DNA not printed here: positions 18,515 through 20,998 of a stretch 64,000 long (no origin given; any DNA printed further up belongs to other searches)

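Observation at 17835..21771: Three-gene operon: minimal Ser/Thr kinase, 727-aa GGDEF-like effector, double-FHA protein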

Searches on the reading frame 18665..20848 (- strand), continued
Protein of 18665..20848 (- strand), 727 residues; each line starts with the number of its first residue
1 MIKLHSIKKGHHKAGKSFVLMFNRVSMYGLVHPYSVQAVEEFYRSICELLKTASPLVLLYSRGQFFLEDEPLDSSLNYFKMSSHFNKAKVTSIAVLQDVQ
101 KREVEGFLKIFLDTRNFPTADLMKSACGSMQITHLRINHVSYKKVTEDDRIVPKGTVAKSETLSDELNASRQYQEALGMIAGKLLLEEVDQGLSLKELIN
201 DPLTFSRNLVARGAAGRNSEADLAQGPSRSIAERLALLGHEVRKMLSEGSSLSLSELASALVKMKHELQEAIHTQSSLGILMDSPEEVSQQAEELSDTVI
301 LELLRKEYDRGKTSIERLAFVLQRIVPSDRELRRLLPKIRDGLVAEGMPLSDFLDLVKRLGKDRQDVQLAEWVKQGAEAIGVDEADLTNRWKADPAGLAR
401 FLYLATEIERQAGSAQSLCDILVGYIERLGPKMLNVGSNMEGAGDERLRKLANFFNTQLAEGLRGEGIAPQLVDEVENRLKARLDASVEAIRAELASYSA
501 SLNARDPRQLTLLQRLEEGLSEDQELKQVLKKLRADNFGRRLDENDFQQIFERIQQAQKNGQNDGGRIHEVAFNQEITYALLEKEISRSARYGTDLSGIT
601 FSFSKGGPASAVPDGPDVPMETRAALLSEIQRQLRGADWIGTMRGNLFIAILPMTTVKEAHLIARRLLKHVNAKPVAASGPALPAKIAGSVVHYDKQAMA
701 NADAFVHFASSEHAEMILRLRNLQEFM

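Call 27: search_protein_families(library=pfam, proteins=[P0210, P0214, P0216, P0223, P0231, P0094, P0103, P0106, P0161, P0199], max_evalue=0.001)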
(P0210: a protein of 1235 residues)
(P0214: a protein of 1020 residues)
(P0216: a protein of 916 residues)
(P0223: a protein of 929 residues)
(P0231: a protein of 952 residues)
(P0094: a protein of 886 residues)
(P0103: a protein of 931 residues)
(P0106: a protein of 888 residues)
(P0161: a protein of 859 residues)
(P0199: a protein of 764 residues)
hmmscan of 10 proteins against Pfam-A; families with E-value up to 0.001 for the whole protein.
P0210 (1235 aa): 0 families

P0214 (1020 aa): 0 families

P0216 (916 aa): 0 families

P0223 (929 aa): 0 families

P0231 (952 aa): 1 family
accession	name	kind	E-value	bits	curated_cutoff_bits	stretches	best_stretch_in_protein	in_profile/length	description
PF19679.4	DUF6181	-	0.00026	21.4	25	0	657-700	40-83/134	Family of unknown function (DUF6181)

P0094 (886 aa): 1 family
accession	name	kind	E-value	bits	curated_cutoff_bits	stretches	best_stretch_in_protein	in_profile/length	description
PF00990.26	GGDEF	-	0.00098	19.4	23.8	0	779-852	57-133/161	Diguanylate cyclase, GGDEF domain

P0103 (931 aa): 0 families

P0106 (888 aa): 0 families

P0161 (859 aa): 0 families

P0199 (764 aa): 0 families

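Call 28: fold_search(model_id=the predicted structure, library=pdb)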
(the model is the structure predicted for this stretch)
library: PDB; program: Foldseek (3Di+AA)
matches with E <= 10: 758; with E <= 0.001: 71
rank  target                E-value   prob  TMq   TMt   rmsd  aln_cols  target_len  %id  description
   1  7e6g_A                3.4e-07  1.00  0.19  0.48  21.6       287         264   19  Crystal structure of diguanylate cyclase SiaD in complex with its activator SiaC from Pseudomonas aeruginosa (released 2021-09-22)
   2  7e6g_B                3.5e-07  1.00  0.17  0.42  23.1       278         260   20  Crystal structure of diguanylate cyclase SiaD in complex with its activator SiaC from Pseudomonas aeruginosa (released 2021-09-22)
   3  5llx_A                1.8e-06  1.00  0.18  0.20   9.2       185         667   19  Bacteriophytochrome activated diguanylyl cyclase from Idiomarina species A28L with GTP bound (released 2017-03-15)
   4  3ign                  3.0e-06  1.00  0.17  0.72   3.8       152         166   18  Crystal Structure of the GGDEF domain from Marinobacter aquaeolei diguanylate cyclase complexed with c-di-GMP - Northeas (released 2009-08-11)
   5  3bre_B                3.0e-06  1.00  0.17  0.36  10.4       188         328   14  Crystal Structure of P.aeruginosa PA3702 (released 2008-04-01)
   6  6et7_B                4.5e-06  1.00  0.18  0.20  16.2       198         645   19  Activated heterodimer of the bacteriophytochrome regulated diguanylyl cyclase variant - S505V A526V - from Idiomarina  (released 2018-06-13)
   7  5llw_A                5.0e-06  1.00  0.18  0.19   9.2       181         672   19  Bacteriophytochrome activated diguanylyl cyclase from Idiomarina species A28L (released 2017-03-15)
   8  3i5c_A                5.0e-06  1.00  0.17  0.57  10.1       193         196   16  Crystal structure of a fusion protein containing the leucine zipper of GCN4 and the GGDEF domain of WspR from Pseudomo (released 2009-08-18)
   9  5llw_B                5.8e-06  1.00  0.18  0.19  10.1       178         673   18  Bacteriophytochrome activated diguanylyl cyclase from Idiomarina species A28L (released 2017-03-15)
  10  3bre_A                7.1e-06  1.00  0.17  0.37  14.8       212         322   15  Crystal Structure of P.aeruginosa PA3702 (released 2008-04-01)
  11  5llx_B                9.7e-06  1.00  0.18  0.19  11.0       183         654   18  Bacteriophytochrome activated diguanylyl cyclase from Idiomarina species A28L with GTP bound (released 2017-03-15)
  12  9t28                  1.0e-05  1.00  0.16  0.60   5.4       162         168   19  WspR response regulator with crystallization epitope mutations G306D:G308D (released 2025-12-10)
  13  6et7_A                1.1e-05  1.00  0.18  0.20   9.3       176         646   18  Activated heterodimer of the bacteriophytochrome regulated diguanylyl cyclase variant - S505V A526V - from Idiomarina  (released 2018-06-13)
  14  6zxb_A                1.3e-05  1.00  0.17  0.41  11.2       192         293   16  Diguanylate cyclase DgcR (I-site mutant) in native state (released 2021-03-31)
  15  4urs_A                1.6e-05  1.00  0.18  0.75   3.5       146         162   15  Crystal Structure of GGDEF domain from T.maritima (released 2014-10-08)
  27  9g86_A                2.7e-05  1.00  0.17  0.26   3.8       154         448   19  Structure of Response regulator PleD in complex with c-diGMP and pppGpp (released 2025-08-06)
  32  9g85_B                3.7e-05  1.00  0.17  0.27   3.9       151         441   18  Structure of Response regulator PleD in complex with c-diGMP and ppGpp (released 2025-08-06)
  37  9g85_C                4.4e-05  1.00  0.17  0.27   3.8       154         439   19  Structure of Response regulator PleD in complex with c-diGMP and ppGpp (released 2025-08-06)
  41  9g85_D                5.4e-05  1.00  0.17  0.27   3.8       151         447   18  Structure of Response regulator PleD in complex with c-diGMP and ppGpp (released 2025-08-06)
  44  9g86_B                6.6e-05  1.00  0.17  0.27   3.3       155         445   19  Structure of Response regulator PleD in complex with c-diGMP and pppGpp (released 2025-08-06)
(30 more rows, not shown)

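Call 47: search_protein_families(library=padloc, proteins=[window:18665-20848:-], max_evalue=0.01)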
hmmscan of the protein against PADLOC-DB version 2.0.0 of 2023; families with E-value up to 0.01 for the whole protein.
window:18665-20848:- (727 aa): 0 families

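Call 78: search_protein_families(library=pfam, proteins=[L057:8541-10331:-, L074:3016-4782:-, L036:424-1365:+, L036:2681-3607:+, L056:4926-5630:+, L061:3189-3917:+, L056:3962-4783:+], max_evalue=0.001)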
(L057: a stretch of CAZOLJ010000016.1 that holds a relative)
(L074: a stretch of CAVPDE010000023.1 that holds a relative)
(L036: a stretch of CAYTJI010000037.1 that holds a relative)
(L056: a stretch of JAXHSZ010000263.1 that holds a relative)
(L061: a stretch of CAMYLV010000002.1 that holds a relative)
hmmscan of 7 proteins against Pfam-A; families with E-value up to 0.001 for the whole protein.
L057:8541-10331:- (596 aa): 7 families
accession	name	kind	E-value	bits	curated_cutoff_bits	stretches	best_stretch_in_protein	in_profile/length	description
PF02518.31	HATPase_c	-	8.7e-27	94.2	26.4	1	470-573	5-109/111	Histidine kinase-, DNA gyrase B-, and HSP90-like ATPase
PF00498.31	FHA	-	1.9e-21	76.7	20.7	1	35-97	2-67/67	FHA domain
PF16697.10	Yop-YscD_cpl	-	6.3e-17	62.1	33.2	1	19-104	4-91/94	Inner membrane component of T3SS, cytoplasmic domain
PF13185.12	GAF_2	-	2.2e-16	60.7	28.6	1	182-321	2-136/136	GAF domain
PF01590.32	GAF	-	2.8e-16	60.7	22.4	1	183-320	1-133/133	GAF domain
PF13492.12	GAF_3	-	1.1e-12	48.9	27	1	184-322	2-129/129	GAF domain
PF00512.31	HisKA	-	2.3e-10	40.8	26.9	1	353-422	3-64/66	His Kinase A (phospho-acceptor) domain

L074:3016-4782:- (588 aa): 9 families
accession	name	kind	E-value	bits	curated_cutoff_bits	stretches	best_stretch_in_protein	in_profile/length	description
PF02518.31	HATPase_c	-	1.2e-27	96.9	26.4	1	475-578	5-109/111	Histidine kinase-, DNA gyrase B-, and HSP90-like ATPase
PF00498.31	FHA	-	3.7e-20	72.6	20.7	1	40-102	2-67/67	FHA domain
PF16697.10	Yop-YscD_cpl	-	1.1e-17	64.4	33.2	1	24-109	4-91/94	Inner membrane component of T3SS, cytoplasmic domain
PF13185.12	GAF_2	-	7.7e-17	62.2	28.6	1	187-326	2-136/136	GAF domain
PF01590.32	GAF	-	4.8e-16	59.9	22.4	1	188-325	1-133/133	GAF domain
PF13492.12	GAF_3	-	8.5e-13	49.3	27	1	189-327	2-129/129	GAF domain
PF00512.31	HisKA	-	2.1e-11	44.1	26.9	1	358-427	3-64/66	His Kinase A (phospho-acceptor) domain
PF14501.12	HATPase_c_5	-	0.00046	20.5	22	0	478-564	8-90/102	GHKL domain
PF13589.12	HATPase_c_3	-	0.00099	19.6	25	0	477-538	4-62/137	Histidine kinase-, DNA gyrase B-, and HSP90-like ATPase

L036:424-1365:+ (313 aa): 2 families
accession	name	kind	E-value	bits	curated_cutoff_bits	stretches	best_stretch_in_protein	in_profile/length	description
PF00498.31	FHA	-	4.5e-31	107.5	20.7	2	107-170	2-67/67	FHA domain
PF16697.10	Yop-YscD_cpl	-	4.7e-22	78.5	33.2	2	104-176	17-90/94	Inner membrane component of T3SS, cytoplasmic domain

L036:2681-3607:+ (308 aa): 3 families
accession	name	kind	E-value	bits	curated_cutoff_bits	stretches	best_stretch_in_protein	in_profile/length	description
PF00211.25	Guanylate_cyc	-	3.1e-19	69.7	21.9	1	15-174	8-179/183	Adenylate and Guanylate cyclase catalytic domain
PF00498.31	FHA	-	2.2e-13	50.8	20.7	1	219-264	2-47/67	FHA domain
PF16697.10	Yop-YscD_cpl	-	9.9e-07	29.4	33.2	1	214-272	15-76/94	Inner membrane component of T3SS, cytoplasmic domain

L056:4926-5630:+ (234 aa): 2 families
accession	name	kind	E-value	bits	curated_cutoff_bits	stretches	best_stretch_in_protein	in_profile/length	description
PF00498.31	FHA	-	1.1e-24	87.1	20.7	1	25-88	1-67/67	FHA domain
PF16697.10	Yop-YscD_cpl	-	5.2e-21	75.2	33.2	2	22-94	16-90/94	Inner membrane component of T3SS, cytoplasmic domain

L061:3189-3917:+ (242 aa): 2 families
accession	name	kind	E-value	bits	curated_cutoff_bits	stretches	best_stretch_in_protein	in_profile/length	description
PF00498.31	FHA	-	4.9e-23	81.8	20.7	2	24-87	1-67/67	FHA domain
PF16697.10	Yop-YscD_cpl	-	4.9e-21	75.2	33.2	2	20-96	15-93/94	Inner membrane component of T3SS, cytoplasmic domain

L056:3962-4783:+ (273 aa): 3 families
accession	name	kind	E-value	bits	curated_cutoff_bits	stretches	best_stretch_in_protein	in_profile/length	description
PF13672.11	PP2C_2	-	6.7e-17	62.2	24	1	15-212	8-181/209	Protein phosphatase 2C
PF00481.26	PP2C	-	3.9e-12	46.8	20.3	1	26-150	31-142/255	Protein phosphatase 2C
PF07228.17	SpoIIE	-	5.5e-08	33.4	25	1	168-250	96-191/192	Stage II sporulation protein E (SpoIIE)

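Call 82: search_protein_families(library=pfam, proteins=[L036:1788-2684:+, L036:7000-8898:+, L036:8879-9334:+, L053:9363-10070:+, L053:2882-3481:+, L057:4856-5758:+], max_evalue=0.01)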
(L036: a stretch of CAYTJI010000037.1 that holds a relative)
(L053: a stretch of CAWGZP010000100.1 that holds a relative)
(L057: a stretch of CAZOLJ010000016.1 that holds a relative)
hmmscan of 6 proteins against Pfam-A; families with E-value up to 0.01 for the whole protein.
L036:1788-2684:+ (298 aa): 3 families
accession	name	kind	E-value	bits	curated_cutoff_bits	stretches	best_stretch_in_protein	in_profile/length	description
PF00481.26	PP2C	-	9.9e-17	61.9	20.3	1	62-272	33-255/255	Protein phosphatase 2C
PF13672.11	PP2C_2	-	7.8e-16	58.7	24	1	49-241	8-182/209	Protein phosphatase 2C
PF07228.17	SpoIIE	-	0.00018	22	25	1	65-237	6-137/192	Stage II sporulation protein E (SpoIIE)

L036:7000-8898:+ (632 aa): 20 families
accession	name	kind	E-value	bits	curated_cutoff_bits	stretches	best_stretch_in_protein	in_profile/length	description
PF00069.31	Pkinase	-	1.6e-40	139.6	31.7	1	16-274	2-251/263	Protein kinase domain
PF07714.23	PK_Tyr_Ser-Thr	-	8.1e-33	114.2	23.1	1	17-275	3-249/258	Protein tyrosine and serine/threonine kinase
PF14559.12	TPR_19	-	2.4e-12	47.4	25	1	488-538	2-52/68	Tetratricopeptide repeat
PF07719.23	TPR_2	-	3.4e-12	45.9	27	1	512-540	2-30/34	Tetratricopeptide repeat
PF00515.34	TPR_1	-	3.7e-12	46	27.8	1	513-540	3-30/34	Tetratricopeptide repeat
PF13181.12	TPR_8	-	8.3e-12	44.7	25.7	1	513-540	3-30/34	Tetratricopeptide repeat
PF13176.12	TPR_7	-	7.6e-11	41.6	27.9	0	513-541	1-29/36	Tetratricopeptide repeat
PF13431.12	TPR_17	-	5.7e-10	39.1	24.4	0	502-530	4-32/34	Tetratricopeptide repeat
PF13432.12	TPR_16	-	7.6e-10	39.5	32.7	1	490-541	10-61/65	Tetratricopeptide repeat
PF13428.12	TPR_14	-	2.3e-09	37.4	23.5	0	512-553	2-43/44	Tetratricopeptide repeat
PF13414.12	TPR_11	-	2.1e-08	34.1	26.8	1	518-557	1-40/42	TPR repeat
PF13424.12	TPR_12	-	2.5e-08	34.4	30.1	1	547-609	5-73/77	Tetratricopeptide repeat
PF13174.12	TPR_6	-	8.8e-08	32.8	26.3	0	582-608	1-27/33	Tetratricopeptide repeat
PF25063.1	ARM_TT21_C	-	3.6e-07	30.7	35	1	440-555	59-174/209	Tetratricopeptide repeat protein 21 C-terminal ARM domain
PF23914.1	TPR_CcmH_CycH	-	2.6e-05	24.6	42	2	503-608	42-148/158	Cytochrome c-type biogenesis protein H TPR domain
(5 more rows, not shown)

L036:8879-9334:+ (151 aa): 0 families

L053:9363-10070:+ (235 aa): 3 families
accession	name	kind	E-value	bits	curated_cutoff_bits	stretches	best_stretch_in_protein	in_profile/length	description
PF13672.11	PP2C_2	-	2.3e-15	57.1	24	1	12-197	8-182/209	Protein phosphatase 2C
PF00481.26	PP2C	-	1e-07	32.3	20.3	1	30-134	35-142/255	Protein phosphatase 2C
PF07228.17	SpoIIE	-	0.00016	22.1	25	1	27-198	2-143/192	Stage II sporulation protein E (SpoIIE)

L053:2882-3481:+ (199 aa): 1 family
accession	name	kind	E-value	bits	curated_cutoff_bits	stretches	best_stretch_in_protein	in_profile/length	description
PF00156.33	Pribosyltran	-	1.6e-18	67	26.3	1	16-162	9-157/158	Phosphoribosyl transferase domain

L057:4856-5758:+ (300 aa): 5 families
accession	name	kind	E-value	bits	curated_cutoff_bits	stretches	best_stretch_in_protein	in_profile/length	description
PF00069.31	Pkinase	-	6e-47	160.7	31.7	1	22-285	3-258/263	Protein kinase domain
PF07714.23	PK_Tyr_Ser-Thr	-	6.8e-31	107.9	23.1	1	21-278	2-249/258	Protein tyrosine and serine/threonine kinase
PF01636.29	APH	-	3.2e-06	27.5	23.2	1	100-174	123-198/239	Phosphotransferase enzyme family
PF03109.22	ABC1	-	0.0047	16.5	22.9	1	139-174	181-215/244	ABC1 atypical kinase-like domain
PF17667.7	Pkinase_fungal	-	0.0069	15.6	24.1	1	141-197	302-364/387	Fungal protein kinase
